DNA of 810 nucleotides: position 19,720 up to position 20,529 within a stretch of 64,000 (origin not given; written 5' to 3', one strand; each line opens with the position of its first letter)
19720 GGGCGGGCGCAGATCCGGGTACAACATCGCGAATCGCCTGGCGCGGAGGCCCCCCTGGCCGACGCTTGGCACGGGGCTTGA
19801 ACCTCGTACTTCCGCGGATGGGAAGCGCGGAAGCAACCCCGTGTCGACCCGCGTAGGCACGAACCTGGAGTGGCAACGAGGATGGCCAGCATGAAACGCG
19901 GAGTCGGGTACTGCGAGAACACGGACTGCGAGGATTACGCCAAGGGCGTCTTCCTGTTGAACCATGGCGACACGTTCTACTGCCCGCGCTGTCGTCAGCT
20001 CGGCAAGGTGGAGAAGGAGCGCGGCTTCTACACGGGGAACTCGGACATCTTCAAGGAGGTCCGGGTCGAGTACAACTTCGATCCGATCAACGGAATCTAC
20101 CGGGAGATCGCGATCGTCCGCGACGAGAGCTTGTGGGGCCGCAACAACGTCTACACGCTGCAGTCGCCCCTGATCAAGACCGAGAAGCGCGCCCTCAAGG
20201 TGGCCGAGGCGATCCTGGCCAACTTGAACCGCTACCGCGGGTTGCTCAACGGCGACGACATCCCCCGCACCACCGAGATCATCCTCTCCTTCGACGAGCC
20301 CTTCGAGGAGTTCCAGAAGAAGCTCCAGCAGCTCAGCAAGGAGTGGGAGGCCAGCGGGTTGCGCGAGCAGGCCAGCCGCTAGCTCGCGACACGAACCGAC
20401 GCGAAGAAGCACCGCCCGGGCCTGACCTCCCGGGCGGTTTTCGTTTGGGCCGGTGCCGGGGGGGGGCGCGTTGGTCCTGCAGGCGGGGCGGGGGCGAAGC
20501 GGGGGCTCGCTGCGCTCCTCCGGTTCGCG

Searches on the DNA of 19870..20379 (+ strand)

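Call 60: search_rna_families(source=L009, start=15225, end=15750, threshold=evalue, max_evalue=5)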
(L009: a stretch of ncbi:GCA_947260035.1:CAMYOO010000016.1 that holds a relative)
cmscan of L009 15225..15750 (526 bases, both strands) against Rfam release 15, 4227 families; matches with E-value up to 5: 3.
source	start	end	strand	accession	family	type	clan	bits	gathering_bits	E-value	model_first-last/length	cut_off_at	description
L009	15418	15508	+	RF01996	mir-995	Gene; miRNA;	-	23.9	72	0.022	1-88/88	no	mir-995 microRNA precursor family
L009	15426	15501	+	RF03196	mir-6790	Gene; miRNA;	-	16.3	78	2.3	1-63/63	no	mir-6790 microRNA precursor family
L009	15316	15463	+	RF01390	isrG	Gene; sRNA;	-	12.9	100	0.3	117-217/279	no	isrG Hfq binding RNA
